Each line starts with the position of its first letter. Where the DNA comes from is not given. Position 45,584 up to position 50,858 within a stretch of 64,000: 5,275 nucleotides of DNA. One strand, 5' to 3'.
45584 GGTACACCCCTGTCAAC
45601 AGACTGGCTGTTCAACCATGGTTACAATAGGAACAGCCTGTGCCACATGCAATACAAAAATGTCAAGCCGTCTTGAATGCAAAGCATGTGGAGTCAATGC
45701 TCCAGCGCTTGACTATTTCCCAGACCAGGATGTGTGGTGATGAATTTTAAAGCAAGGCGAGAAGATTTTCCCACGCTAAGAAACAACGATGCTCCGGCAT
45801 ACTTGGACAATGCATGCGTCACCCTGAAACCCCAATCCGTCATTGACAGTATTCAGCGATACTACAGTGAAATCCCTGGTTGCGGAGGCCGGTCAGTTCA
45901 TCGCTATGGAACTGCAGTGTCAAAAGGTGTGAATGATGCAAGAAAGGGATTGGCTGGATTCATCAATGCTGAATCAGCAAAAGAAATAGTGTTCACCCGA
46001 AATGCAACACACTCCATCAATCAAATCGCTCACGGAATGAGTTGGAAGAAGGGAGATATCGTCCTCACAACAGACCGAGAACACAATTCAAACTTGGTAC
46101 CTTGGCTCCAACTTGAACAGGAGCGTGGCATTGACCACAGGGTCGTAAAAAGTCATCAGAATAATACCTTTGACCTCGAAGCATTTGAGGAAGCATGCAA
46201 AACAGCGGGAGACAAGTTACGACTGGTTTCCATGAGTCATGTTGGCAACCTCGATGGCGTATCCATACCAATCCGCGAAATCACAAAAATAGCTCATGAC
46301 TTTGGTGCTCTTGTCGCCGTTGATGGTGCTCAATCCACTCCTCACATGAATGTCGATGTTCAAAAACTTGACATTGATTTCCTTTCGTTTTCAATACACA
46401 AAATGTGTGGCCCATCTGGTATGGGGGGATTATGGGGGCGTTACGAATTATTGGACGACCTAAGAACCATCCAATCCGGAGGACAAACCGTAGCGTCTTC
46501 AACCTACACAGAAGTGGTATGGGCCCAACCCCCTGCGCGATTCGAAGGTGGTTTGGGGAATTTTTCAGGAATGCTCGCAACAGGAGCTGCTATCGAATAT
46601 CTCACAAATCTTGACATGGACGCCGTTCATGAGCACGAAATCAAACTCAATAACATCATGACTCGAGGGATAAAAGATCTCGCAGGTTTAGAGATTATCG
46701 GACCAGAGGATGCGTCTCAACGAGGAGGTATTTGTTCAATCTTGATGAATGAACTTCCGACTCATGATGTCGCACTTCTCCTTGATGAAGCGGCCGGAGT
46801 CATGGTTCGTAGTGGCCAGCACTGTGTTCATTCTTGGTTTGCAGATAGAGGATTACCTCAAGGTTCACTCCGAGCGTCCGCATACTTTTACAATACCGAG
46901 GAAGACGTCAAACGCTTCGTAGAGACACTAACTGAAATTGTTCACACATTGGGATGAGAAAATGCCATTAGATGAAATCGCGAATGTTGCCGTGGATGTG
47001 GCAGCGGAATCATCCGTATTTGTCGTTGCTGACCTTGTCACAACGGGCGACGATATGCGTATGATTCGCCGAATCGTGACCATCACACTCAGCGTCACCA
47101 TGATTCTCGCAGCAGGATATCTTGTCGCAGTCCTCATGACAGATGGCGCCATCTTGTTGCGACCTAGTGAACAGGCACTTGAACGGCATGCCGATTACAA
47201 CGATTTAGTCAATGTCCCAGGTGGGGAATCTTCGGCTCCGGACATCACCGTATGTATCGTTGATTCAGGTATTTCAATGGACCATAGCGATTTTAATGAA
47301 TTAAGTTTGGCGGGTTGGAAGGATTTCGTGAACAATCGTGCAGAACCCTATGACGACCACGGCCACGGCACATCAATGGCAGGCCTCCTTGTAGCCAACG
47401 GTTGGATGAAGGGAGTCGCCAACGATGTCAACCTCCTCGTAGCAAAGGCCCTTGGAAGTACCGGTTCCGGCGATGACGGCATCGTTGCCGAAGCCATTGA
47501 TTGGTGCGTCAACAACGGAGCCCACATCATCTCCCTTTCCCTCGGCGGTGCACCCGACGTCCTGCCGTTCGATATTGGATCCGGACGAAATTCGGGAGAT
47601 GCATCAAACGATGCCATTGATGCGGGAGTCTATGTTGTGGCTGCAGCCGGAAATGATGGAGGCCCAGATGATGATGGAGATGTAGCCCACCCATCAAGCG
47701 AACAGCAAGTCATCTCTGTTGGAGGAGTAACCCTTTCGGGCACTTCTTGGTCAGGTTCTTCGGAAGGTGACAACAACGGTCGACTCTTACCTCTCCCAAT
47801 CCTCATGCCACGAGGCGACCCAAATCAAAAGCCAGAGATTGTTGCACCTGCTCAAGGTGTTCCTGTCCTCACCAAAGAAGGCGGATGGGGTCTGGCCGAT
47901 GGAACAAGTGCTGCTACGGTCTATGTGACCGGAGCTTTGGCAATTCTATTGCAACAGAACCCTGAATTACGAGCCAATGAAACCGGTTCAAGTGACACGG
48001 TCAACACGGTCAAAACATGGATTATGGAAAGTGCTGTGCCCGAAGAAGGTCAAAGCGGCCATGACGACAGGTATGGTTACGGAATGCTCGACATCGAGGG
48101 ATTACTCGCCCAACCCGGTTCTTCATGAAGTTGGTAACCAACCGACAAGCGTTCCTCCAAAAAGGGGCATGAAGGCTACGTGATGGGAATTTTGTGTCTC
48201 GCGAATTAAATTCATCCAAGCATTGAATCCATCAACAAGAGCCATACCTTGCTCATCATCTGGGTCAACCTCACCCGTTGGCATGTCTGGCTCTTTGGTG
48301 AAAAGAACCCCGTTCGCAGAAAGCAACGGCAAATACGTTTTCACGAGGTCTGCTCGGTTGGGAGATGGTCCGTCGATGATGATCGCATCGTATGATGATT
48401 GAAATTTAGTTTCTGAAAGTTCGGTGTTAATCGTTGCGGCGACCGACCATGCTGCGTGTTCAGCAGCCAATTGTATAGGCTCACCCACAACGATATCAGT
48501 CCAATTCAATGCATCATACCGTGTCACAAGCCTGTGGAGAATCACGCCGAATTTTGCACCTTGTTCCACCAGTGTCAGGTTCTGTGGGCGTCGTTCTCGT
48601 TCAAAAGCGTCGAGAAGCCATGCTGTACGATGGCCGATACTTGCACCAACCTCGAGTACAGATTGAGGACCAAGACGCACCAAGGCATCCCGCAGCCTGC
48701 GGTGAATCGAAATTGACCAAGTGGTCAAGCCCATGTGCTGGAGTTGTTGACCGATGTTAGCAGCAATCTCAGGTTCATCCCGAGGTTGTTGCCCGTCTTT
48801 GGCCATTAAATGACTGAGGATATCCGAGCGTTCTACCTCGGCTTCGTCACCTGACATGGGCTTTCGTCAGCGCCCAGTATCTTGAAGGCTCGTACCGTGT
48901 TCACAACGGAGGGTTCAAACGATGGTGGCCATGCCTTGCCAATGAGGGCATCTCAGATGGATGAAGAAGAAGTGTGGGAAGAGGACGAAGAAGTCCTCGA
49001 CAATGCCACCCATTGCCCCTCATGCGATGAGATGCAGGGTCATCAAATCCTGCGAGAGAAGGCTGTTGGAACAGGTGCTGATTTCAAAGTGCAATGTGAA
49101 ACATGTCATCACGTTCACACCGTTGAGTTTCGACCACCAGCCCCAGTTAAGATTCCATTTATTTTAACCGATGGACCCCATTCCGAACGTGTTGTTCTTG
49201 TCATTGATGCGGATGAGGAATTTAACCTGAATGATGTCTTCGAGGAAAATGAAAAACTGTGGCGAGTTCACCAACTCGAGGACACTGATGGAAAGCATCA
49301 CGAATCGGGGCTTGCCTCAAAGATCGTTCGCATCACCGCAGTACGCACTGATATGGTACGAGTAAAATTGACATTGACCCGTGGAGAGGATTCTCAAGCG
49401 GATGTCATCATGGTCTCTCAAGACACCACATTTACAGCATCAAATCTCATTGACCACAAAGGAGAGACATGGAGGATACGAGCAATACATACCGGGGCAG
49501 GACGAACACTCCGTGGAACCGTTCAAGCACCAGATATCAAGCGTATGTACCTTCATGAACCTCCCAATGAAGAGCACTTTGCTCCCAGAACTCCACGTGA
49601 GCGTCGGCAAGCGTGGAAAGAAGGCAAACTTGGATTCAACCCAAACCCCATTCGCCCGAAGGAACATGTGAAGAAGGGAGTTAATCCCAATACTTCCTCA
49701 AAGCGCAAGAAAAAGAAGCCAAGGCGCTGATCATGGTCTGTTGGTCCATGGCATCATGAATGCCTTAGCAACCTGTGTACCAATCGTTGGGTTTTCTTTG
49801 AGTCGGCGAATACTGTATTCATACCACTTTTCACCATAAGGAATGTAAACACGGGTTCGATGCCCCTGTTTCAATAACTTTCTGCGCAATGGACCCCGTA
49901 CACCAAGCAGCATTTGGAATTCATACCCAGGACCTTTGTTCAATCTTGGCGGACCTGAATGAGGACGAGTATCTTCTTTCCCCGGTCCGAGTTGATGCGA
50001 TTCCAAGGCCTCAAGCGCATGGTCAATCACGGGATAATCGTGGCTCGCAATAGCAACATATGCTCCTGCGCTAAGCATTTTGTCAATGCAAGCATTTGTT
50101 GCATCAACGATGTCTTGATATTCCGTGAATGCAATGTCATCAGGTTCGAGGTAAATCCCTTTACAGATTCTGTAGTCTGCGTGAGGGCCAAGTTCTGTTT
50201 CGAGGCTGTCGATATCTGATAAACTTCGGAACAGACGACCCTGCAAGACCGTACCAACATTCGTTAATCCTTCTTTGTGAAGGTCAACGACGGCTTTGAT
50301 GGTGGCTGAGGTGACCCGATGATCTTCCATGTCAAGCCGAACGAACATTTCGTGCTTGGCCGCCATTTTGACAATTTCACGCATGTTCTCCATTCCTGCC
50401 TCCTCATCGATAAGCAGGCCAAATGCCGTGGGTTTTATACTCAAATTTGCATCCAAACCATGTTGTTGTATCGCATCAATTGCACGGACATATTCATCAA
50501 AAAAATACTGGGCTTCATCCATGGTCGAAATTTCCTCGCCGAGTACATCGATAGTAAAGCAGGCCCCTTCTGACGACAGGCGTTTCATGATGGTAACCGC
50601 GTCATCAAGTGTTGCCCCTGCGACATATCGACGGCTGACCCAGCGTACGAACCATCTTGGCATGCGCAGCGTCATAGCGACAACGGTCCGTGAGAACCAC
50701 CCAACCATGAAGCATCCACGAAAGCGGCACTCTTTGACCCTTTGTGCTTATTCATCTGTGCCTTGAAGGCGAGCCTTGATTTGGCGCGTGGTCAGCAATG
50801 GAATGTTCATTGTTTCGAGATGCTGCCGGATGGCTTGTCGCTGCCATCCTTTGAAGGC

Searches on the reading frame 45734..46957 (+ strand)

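Call 76: search_protein_families(library=pfam, proteins=[window:45734-46957:+], max_evalue=0.00001)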
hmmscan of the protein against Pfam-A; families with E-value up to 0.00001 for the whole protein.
window:45734-46957:+ (407 aa): 1 family
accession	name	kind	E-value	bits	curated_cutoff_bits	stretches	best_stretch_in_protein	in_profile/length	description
PF00266.25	Aminotran_5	-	5.5e-109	365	21.5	1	23-395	2-371/371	Aminotransferase class-V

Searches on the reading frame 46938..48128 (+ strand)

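Call 76: search_protein_families(library=pfam, proteins=[window:46938-48128:+], max_evalue=0.00001)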
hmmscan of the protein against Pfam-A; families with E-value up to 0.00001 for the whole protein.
window:46938-48128:+ (396 aa): 1 family
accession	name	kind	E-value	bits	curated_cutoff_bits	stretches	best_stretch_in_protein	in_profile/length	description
PF00082.27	Peptidase_S8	-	5.4e-41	141.2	21.8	1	102-382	3-288/288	Subtilase family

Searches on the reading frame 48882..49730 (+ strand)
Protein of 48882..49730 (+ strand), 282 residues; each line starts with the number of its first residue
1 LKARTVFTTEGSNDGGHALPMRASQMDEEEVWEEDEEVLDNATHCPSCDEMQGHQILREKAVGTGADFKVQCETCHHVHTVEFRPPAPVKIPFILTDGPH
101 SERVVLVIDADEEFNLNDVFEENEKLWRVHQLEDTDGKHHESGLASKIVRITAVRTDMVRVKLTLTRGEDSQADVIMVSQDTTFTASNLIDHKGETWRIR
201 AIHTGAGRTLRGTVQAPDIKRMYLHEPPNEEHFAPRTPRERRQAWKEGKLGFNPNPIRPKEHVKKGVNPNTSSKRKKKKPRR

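Call 76: search_protein_families(library=pfam, proteins=[window:48882-49730:+], max_evalue=0.00001)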
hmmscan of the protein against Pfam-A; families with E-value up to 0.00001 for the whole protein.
window:48882-49730:+ (282 aa): 1 family
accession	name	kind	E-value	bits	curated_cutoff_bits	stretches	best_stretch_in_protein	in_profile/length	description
PF19769.4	CPxCG_zf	-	5.8e-30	104.8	27.2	1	45-223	1-181/183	CPxCG-related zinc finger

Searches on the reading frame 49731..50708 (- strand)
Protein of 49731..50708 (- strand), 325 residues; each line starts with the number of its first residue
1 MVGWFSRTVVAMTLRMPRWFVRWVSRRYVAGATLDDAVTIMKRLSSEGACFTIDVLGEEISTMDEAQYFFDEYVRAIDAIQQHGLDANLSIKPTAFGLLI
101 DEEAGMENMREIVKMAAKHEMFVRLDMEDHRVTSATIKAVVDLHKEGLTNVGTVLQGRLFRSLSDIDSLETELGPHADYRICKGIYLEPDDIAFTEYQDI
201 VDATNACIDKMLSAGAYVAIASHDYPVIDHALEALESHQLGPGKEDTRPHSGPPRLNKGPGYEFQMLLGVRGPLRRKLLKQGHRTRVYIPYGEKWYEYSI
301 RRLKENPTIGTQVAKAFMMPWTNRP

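Call 76: search_protein_families(library=pfam, proteins=[window:49731-50708:-], max_evalue=0.00001)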
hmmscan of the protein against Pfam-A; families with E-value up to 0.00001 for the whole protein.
window:49731-50708:- (325 aa): 1 family
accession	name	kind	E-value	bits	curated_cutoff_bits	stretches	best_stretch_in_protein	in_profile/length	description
PF01619.24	Pro_dh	-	2.4e-26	93.4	27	1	41-310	5-273/278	Proline dehydrogenase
